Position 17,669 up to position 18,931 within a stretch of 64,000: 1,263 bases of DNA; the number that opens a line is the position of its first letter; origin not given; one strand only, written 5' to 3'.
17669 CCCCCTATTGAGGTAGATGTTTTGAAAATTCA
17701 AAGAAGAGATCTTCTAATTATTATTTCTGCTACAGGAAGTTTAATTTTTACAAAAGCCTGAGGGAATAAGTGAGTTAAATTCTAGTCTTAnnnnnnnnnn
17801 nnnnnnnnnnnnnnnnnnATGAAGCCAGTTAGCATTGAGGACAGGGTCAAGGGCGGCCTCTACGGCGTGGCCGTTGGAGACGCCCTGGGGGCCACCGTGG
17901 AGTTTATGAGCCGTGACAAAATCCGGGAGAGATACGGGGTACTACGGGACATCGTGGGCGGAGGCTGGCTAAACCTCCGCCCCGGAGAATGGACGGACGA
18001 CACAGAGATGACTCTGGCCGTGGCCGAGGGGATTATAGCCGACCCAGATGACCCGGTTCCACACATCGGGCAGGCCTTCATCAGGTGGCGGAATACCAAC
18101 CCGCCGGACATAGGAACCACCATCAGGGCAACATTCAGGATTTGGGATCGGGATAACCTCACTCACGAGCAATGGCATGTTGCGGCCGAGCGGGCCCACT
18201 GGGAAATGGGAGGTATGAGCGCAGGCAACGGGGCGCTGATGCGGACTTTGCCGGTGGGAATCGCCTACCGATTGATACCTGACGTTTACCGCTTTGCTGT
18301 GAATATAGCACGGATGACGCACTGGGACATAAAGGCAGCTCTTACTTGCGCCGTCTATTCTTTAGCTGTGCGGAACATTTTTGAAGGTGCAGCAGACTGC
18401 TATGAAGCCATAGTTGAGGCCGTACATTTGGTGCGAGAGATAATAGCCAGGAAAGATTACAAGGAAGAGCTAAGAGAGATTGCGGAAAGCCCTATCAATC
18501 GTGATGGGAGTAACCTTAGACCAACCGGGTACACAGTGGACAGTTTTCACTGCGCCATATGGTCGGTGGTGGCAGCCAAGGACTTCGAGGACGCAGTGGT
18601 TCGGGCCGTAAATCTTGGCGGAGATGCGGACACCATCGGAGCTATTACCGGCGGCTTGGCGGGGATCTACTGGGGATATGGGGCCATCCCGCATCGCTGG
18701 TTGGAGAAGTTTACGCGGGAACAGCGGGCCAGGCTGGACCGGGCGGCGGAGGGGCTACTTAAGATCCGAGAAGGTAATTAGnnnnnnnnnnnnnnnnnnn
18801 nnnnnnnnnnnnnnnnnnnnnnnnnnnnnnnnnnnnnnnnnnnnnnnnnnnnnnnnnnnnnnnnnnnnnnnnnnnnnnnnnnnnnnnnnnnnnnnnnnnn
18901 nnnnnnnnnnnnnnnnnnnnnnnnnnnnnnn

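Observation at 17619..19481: Foreign ~1.3 kb GC-rich segment sits where the interior of a MacA/MacB-type efflux operon has been lost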

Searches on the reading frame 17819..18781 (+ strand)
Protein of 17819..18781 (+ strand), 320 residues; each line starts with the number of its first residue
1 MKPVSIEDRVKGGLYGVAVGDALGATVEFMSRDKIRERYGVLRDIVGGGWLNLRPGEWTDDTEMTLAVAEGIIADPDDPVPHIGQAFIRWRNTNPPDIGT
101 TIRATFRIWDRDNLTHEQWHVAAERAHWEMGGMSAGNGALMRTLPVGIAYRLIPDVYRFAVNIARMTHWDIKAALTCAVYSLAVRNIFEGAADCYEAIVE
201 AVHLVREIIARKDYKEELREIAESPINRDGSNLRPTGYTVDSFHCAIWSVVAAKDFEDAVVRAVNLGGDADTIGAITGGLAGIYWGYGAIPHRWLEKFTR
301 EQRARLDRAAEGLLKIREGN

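Call 5: search_protein_families(library=pfam, proteins=[window:17819-18781:+])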
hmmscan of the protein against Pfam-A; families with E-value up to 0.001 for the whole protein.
window:17819-18781:+ (320 aa): 1 family
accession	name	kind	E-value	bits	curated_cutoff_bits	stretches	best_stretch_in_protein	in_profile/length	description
PF03747.19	ADP_ribosyl_GH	-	4.4e-72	243.6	26.2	1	12-293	1-287/287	ADP-ribosylglycohydrolase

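Call 7: find_encoding_contigs(protein=window:17819-18781:+, flank=10000, max_places=10)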
Protein window:17819-18781:+ (320 aa): no gene with exactly this product is on record in the collection.

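Call 11: find_homologous_proteins(query=window:17819-18781:+)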
Query window:17819-18781:+ (320 aa): 4941 proteins with E <= 0.001 among 8000 candidates; the best 120 are listed.
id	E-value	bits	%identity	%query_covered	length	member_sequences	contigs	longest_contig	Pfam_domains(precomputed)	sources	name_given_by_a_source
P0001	6.0e-216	734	100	100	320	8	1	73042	PF03747.20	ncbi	ncbi:MAG: ADP-ribosylglycohydrolase family protein [Dictyoglomaceae bacterium]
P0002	1.2e-174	598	83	99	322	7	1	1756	PF03747.20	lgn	-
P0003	5.5e-166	570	78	98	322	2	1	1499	PF03747.20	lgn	-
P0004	7.1e-166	570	77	98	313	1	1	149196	PF03747.20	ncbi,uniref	ncbi:ADP-ribosylglycohydrolase family protein [Thermoanaerobacterium sp. DL9XJH110]|uniref:ADP-ribos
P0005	6.4e-162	556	77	99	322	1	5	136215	PF03747.20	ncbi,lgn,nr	ncbi:MAG: ADP-ribosyl-[dinitrogen reductase] hydrolase [Halanaerobiales bacterium]|nr:ADP-ribosyl-[d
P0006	1.4e-160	552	76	98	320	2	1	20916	PF03747.20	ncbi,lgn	-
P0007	1.1e-159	549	78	96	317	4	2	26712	PF03747.20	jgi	jgi:ADP-ribosyl-[dinitrogen reductase] hydrolase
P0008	2.7e-159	548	75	100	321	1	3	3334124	PF03747.20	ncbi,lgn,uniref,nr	ncbi:ADP-ribosyl-[dinitrogen reductase] hydrolase [Thermanaeromonas toyohensis ToBE]|uniref:ADP-ribo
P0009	5.7e-146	504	72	100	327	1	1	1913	PF03747.20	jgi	jgi:ADP-ribosyl-[dinitrogen reductase] hydrolase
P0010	3.4e-142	492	68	99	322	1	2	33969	PF03747.20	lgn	-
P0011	1.4e-140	486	69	99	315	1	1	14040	PF03747.20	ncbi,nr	ncbi:MAG: ADP-ribosylglycohydrolase family protein [Alicyclobacillaceae bacterium]|nr:ADP-ribosylgly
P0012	1.5e-138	480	66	97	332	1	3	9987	PF03747.20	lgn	-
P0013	4.2e-137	475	69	97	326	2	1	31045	PF03747.20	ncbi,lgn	-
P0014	6.5e-134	464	72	88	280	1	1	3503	PF03747.20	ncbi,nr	ncbi:MAG TPA: ADP-ribosylglycohydrolase family protein, partial [Alicyclobacillus sp.]|nr:ADP-ribosy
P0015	3.1e-131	456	62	98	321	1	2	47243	PF03747.20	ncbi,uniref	ncbi:MAG: ADP-ribosylglycohydrolase family protein [Thermovenabulum sp.]|uniref:ADP-ribosylglycohydr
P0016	3.1e-129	449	64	96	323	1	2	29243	PF03747.20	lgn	-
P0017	3.2e-125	436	60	99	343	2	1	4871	PF03747.20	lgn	-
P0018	1.8e-121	424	56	99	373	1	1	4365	PF03747.20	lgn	-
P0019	1.0e-120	421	58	100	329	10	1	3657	PF03747.20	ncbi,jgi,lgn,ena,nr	ncbi:MAG: ADP-ribosylglycohydrolase family protein [Candidatus Methanosuratincola sp.]|nr:ADP-ribosy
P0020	6.0e-111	389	56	98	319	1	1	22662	PF03747.20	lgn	-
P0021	3.5e-110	386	57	98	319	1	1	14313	PF03747.20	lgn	-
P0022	1.2e-108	381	57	97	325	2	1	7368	PF03747.20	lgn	-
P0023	2.8e-108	380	56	97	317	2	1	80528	PF03747.20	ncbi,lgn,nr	ncbi:ADP-ribosylglycohydrolase family protein [Desulfofundulus thermobenzoicus]|nr:ADP-ribosylglycoh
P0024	4.2e-108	380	55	99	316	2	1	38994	PF03747.20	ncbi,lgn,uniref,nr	ncbi:ADP-ribosylglycohydrolase family protein [Desulfofundulus thermosubterraneus]|uniref:ADP-ribosy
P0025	1.3e-107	378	55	97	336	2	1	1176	PF03747.20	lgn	-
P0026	1.3e-106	375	56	98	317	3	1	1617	PF03747.20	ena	-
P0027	6.3e-106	372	57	94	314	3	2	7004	PF03747.20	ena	-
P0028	1.4e-105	371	54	98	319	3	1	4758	PF03747.20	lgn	-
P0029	2.3e-105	371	57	95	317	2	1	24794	PF03747.20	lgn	-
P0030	2.3e-105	371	54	97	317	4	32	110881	PF03747.20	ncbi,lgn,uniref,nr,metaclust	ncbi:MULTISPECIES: ADP-ribosylglycohydrolase family protein [Thermoanaerobacterium]|uniref:ADP-ribos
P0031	3.8e-105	370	53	96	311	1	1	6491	PF03747.20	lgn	-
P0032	1.0e-104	368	53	95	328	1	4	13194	PF03747.20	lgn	-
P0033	3.9e-104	367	54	98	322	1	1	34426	PF03747.20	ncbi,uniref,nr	ncbi:ADP-ribosylglycohydrolase family protein [Ammonifex thiophilus]|uniref:ADP-ribosyl-[dinitrogen 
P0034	2.1e-103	364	55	97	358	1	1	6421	PF03747.20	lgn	-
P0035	4.8e-103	363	53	98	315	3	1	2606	PF03747.20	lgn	-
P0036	7.1e-103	362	55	97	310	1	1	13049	PF03747.20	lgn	-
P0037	2.6e-102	361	52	99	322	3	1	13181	PF03747.20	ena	-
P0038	2.7e-102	361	55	95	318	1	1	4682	PF03747.20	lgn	-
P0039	3.0e-102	360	54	97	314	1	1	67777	PF03747.20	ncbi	-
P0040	3.3e-102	360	54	98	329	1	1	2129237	PF03747.20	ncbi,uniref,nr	ncbi:ADP-ribosyl-(dinitrogen reductase) hydrolase [Ammonifex degensii KC4]|uniref:ADP-ribosyl-(Dinit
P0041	9.4e-102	359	53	98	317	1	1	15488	PF03747.20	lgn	-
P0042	2.2e-101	358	51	99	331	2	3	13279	PF03747.20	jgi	jgi:ADP-ribosyl-[dinitrogen reductase] hydrolase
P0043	2.7e-101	357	51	100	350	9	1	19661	PF03747.20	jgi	jgi:ADP-ribosyl-[dinitrogen reductase] hydrolase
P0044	9.8e-101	355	53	95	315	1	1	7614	PF03747.20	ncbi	-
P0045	4.1e-100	353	55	98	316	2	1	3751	PF03747.20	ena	-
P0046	5.9e-100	353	54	97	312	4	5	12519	PF03747.20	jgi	-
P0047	1.6e-99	351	53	97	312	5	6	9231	PF03747.20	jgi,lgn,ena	-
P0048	1.9e-99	351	54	96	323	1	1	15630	PF03747.20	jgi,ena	-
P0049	4.0e-99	350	52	97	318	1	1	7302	PF03747.20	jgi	-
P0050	7.9e-99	349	53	97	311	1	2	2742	PF03747.20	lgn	-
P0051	1.8e-98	348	53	91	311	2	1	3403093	PF03747.20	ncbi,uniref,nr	ncbi:ADP-ribosylglycohydrolase family protein [Thermoanaerobacterium sp. RBIITD]|uniref:ADP-ribosylg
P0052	3.2e-98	347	53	97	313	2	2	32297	PF03747.20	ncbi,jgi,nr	ncbi:MAG: ADP-ribosylglycohydrolase family protein [Dehalococcoidia bacterium]|nr:MAG: ADP-ribosylgl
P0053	5.7e-97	343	53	95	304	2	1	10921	PF03747.20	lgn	-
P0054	1.9e-96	341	54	96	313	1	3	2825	PF03747.20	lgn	-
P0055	3.8e-96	340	54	98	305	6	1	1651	PF03747.20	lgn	-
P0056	4.8e-96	340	51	97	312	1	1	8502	PF03747.20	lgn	-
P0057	3.7e-95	337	52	95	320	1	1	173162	PF03747.20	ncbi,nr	ncbi:MAG: ADP-ribosyl-(dinitrogen reductase) glycohydrolase [Pelotomaculum sp. PtaU1.Bin065]|nr:MAG:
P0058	1.7e-94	335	53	94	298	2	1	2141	PF03747.20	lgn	-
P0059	7.8e-94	333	51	90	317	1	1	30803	PF03747.20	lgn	-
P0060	8.8e-94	333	51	97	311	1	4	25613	PF03747.20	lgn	-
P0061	1.9e-93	331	50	98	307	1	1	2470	PF03747.20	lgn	-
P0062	7.1e-93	330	51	94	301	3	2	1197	PF03747.20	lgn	-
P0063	1.7e-92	328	51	98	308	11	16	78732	PF03747.20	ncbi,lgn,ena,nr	ncbi:MAG TPA: ADP-ribosylglycohydrolase family protein [Firmicutes bacterium]|nr:ADP-ribosylglycohyd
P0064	1.8e-92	328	52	98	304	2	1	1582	PF03747.20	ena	-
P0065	2.4e-91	325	48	96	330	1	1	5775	PF03747.20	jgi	jgi:ADP-ribosyl-[dinitrogen reductase] hydrolase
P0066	2.6e-91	324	49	98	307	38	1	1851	PF03747.20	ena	-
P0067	8.5e-91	323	51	97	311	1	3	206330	PF03747.20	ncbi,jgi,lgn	-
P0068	1.0e-90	322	48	99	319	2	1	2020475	PF03747.20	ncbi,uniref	ncbi:ADP-ribosylglycohydrolase family protein [Desulfothermobacter acidiphilus]|uniref:ADP-ribosylgl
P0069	6.3e-90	320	48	98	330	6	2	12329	PF03747.20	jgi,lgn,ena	jgi:ADP-ribosyl-[dinitrogen reductase] hydrolase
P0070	7.6e-89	316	46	97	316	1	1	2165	PF03747.20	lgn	-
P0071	2.2e-87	312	46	96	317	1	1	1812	PF03747.20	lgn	-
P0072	5.9e-87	310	48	95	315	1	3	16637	PF03747.20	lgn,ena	-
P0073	9.1e-87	310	50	97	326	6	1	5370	PF03747.20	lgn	-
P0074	1.3e-86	309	46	98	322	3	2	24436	PF03747.20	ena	-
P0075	8.7e-86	306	50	90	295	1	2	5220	PF03747.20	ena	-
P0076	1.5e-85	306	52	85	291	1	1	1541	PF03747.20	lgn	-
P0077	3.5e-84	301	46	98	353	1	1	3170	PF03747.20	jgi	jgi:ADP-ribosyl-[dinitrogen reductase] hydrolase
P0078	1.4e-83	299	46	97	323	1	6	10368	PF03747.20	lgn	-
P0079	1.7e-83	299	48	90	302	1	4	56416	PF03747.20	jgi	jgi:ADP-ribosyl-[dinitrogen reductase] hydrolase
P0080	6.5e-83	297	46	98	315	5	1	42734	PF03747.20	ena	-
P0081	9.6e-82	293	48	97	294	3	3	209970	PF03747.20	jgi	jgi:ADP-ribosyl-[dinitrogen reductase] hydrolase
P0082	2.9e-81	291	47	97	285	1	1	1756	PF03747.20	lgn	-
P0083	2.3e-79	285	48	94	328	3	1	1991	PF03747.20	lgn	-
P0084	8.5e-79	283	44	98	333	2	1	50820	PF03747.20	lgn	-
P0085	1.2e-78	283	44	98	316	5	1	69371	PF03747.20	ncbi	-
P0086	1.6e-78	282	46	96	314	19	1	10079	PF03747.20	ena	-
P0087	1.2e-77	280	46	94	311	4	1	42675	PF03747.20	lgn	-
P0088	2.8e-77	278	46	96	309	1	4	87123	PF03747.20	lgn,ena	-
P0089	3.1e-77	278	45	98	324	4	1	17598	PF03747.20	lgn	-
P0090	4.2e-77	278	49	93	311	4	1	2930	PF03747.20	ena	-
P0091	7.0e-77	277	47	92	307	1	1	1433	PF03747.20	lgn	-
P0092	8.4e-77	277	44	100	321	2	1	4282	PF03747.20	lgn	-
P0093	9.6e-77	277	46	98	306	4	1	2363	PF03747.20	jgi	-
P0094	1.1e-76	276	44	98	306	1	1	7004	PF03747.20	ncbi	-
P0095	1.5e-76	276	44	98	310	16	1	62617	PF03747.20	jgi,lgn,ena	-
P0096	1.9e-76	276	46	96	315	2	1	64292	PF03747.20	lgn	-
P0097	2.4e-76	275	45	98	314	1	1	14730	PF03747.20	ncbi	-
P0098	2.4e-76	275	45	98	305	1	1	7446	PF03747.20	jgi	jgi:ADP-ribosyl-[dinitrogen reductase] hydrolase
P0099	2.6e-76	275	44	91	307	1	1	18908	PF03747.20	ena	-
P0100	3.3e-76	275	46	99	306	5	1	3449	PF03747.20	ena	-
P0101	3.4e-76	275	45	95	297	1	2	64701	PF03747.20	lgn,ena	-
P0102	3.4e-76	275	46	92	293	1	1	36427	PF03747.20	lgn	-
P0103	3.7e-76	275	46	98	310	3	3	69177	PF03747.20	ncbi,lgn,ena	-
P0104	4.6e-76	274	45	99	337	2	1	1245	PF03747.20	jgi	jgi:ADP-ribosyl-[dinitrogen reductase] hydrolase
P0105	5.5e-76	274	45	98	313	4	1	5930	PF03747.20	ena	-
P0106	6.0e-76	274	45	98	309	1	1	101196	PF03747.20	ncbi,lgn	-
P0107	6.1e-76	274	45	98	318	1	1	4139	PF03747.20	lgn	-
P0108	6.3e-76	274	45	97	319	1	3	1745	PF03747.20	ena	-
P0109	7.3e-76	274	45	99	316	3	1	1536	PF03747.20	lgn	-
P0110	7.7e-76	274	46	99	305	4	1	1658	PF03747.20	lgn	-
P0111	8.5e-76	273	44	95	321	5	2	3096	PF03747.20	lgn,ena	-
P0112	1.0e-75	273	46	93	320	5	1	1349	PF03747.20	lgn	-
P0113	1.0e-75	273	48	95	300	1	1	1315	PF03747.20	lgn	-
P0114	1.2e-75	273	46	97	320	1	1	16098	PF03747.20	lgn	-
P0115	1.2e-75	273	44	97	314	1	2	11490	PF03747.20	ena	-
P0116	1.3e-75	273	46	98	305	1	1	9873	PF03747.20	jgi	jgi:ADP-ribosyl-[dinitrogen reductase] hydrolase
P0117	1.6e-75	272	45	97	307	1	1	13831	PF03747.20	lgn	-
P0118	1.7e-75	272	44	98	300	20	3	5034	PF03747.20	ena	-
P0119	1.8e-75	272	45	98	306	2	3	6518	PF03747.20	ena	-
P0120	3.0e-75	272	44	98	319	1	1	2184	PF03747.20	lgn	-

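Call 13: find_encoding_contigs(protein=P0002, flank=10000, max_places=4)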
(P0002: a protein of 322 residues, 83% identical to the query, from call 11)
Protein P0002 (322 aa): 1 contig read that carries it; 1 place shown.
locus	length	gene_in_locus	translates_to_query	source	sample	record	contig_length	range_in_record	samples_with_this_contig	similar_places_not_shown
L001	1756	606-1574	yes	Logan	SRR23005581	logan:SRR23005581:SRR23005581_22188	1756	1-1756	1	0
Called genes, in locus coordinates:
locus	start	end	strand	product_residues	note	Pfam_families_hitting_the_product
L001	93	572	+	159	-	-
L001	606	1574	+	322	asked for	PF03747:ADP_ribosyl_GH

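Call 14: find_encoding_contigs(protein=P0004, flank=6000, max_places=3)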
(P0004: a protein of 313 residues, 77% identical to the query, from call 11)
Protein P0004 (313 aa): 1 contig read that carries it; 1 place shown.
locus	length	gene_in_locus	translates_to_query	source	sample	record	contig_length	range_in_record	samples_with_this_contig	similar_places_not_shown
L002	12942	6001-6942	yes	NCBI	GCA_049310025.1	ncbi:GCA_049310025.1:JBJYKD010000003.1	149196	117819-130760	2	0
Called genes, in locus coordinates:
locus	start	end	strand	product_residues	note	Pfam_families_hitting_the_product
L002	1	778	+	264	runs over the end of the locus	PF03837:RecT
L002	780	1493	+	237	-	PF23023:Anti-Pycsar_Apyc1 (faint), PF12706:Lactamase_B_2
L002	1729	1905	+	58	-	-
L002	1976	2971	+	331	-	PF07505:DUF5131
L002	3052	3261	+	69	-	-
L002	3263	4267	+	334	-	-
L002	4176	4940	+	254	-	PF01695:IstB_IS21, PF00308:Bac_DnaA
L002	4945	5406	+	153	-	PF05014:Nuc_deoxyrib_tr, PF15891:Nuc_deoxyri_tr2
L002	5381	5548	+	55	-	-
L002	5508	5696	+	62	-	-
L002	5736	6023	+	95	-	-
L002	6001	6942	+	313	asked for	PF03747:ADP_ribosyl_GH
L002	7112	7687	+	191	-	PF03838:RecU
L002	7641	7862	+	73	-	-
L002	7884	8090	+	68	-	-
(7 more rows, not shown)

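Call 19: list_cluster_members(proteins=[P0001])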
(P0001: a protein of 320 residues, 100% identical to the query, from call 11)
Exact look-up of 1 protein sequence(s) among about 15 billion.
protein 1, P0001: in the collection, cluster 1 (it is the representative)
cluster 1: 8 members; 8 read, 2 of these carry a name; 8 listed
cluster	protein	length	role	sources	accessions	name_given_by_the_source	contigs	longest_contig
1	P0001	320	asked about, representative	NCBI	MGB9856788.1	MAG: ADP-ribosylglycohydrolase family protein [Dictyoglomaceae bacterium]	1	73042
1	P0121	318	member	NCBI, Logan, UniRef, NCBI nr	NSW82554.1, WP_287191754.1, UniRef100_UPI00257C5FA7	MAG: ADP-ribosylglycohydrolase family protein [Syntrophothermus sp.] | ADP-ribosylglycohydrolase family protein n=1 Tax=Syntrophothermus sp. TaxID=2736299 ... | ADP-ribosylglycohydrolase family protein [Syntrophothermus sp.]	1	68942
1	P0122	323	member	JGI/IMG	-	-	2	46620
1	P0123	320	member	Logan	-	-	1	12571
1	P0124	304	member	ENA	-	-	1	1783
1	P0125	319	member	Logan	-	-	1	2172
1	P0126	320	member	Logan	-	-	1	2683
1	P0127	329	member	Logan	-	-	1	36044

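Call 21: find_encoding_contigs(protein=P0121, flank=8000, max_places=3)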
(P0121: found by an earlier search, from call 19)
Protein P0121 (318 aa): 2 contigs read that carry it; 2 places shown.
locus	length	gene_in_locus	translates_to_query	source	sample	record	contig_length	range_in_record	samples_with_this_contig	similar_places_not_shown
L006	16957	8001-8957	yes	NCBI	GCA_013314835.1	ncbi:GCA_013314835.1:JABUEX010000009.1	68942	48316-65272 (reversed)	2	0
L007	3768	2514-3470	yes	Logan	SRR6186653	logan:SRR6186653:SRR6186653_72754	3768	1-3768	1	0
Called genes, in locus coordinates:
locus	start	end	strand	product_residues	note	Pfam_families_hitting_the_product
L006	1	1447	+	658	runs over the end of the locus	PF02463:SMC_N, PF13175:AAA_15, PF13476:AAA_23 (faint)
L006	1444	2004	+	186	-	-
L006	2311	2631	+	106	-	PF04266:ASCH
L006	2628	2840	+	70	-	-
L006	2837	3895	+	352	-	PF07505:DUF5131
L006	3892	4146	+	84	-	-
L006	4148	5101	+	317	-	PF09681:Phage_rep_org_N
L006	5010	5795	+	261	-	PF00308:Bac_DnaA (weak), PF01695:IstB_IS21, PF20720:nSTAND3 (weak)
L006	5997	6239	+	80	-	-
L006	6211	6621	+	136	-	-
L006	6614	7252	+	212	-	PF05014:Nuc_deoxyrib_tr, PF15891:Nuc_deoxyri_tr2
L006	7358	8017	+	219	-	-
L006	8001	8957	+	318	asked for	PF03747:ADP_ribosyl_GH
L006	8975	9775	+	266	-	PF06319:MmcB-like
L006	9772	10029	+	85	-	-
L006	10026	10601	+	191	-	PF03838:RecU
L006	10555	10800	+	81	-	-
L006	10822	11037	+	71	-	-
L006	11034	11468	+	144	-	PF05263:DUF722 (weak), PF08281:Sigma70_r4_2, PF04545:Sigma70_r4 (weak)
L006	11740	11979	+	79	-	PF02086:MethyltransfD12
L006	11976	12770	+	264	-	-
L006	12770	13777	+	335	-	PF02195:ParB_N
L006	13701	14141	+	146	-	-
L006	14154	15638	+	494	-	-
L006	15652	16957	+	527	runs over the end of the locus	PF04860:Phage_portal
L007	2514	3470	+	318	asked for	PF03747:ADP_ribosyl_GH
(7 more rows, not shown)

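Call 22: find_encoding_contigs(protein=P0123, flank=8000, max_places=3)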
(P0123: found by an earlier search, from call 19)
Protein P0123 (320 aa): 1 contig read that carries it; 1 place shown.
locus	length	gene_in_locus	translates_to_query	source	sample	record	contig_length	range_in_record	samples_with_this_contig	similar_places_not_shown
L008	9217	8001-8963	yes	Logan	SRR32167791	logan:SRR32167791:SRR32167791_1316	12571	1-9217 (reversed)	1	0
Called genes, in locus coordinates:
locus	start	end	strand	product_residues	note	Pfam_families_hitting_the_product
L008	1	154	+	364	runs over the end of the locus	PF12705:PDDEXK_1, PF01930:Cas_Cas4 (weak)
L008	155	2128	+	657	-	PF02463:SMC_N, PF13175:AAA_15, PF13476:AAA_23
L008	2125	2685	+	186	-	-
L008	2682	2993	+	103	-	PF24746:DUF7694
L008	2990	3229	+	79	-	-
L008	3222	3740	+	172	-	PF00226:DnaJ (faint)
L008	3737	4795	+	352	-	PF07505:DUF5131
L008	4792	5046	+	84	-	-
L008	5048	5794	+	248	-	PF09681:Phage_rep_org_N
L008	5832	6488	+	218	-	PF00308:Bac_DnaA (weak), PF01695:IstB_IS21, PF20720:nSTAND3 (weak), PF24883:NPHP3_N (weak)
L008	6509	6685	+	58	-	-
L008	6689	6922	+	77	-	-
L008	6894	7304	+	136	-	-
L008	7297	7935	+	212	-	PF05014:Nuc_deoxyrib_tr, PF15891:Nuc_deoxyri_tr2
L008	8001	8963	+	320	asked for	PF03747:ADP_ribosyl_GH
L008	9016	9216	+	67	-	?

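Call 23: find_encoding_contigs(protein=P0127, flank=8000, max_places=3)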
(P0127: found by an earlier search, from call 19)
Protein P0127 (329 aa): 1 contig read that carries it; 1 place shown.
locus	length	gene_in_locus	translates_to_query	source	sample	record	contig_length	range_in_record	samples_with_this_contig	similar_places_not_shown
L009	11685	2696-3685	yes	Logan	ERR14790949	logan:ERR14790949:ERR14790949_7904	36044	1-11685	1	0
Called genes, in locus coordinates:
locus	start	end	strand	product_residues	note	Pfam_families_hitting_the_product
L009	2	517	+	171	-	?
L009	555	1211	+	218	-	PF00308:Bac_DnaA (weak), PF01695:IstB_IS21, PF20720:nSTAND3 (weak), PF24883:NPHP3_N (weak)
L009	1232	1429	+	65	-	-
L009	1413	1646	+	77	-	-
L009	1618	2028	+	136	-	-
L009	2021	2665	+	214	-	PF15891:Nuc_deoxyri_tr2, PF05014:Nuc_deoxyrib_tr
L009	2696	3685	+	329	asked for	PF03747:ADP_ribosyl_GH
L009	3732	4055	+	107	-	-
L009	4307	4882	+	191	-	PF03838:RecU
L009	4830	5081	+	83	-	-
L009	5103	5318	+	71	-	-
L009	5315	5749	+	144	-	PF05263:DUF722 (weak), PF08281:Sigma70_r4_2, PF04545:Sigma70_r4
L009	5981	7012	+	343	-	PF02086:MethyltransfD12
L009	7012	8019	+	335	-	PF02195:ParB_N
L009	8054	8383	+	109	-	-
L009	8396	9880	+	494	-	-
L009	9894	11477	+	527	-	PF04860:Phage_portal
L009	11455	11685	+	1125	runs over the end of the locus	PF04233:Phage_Mu_F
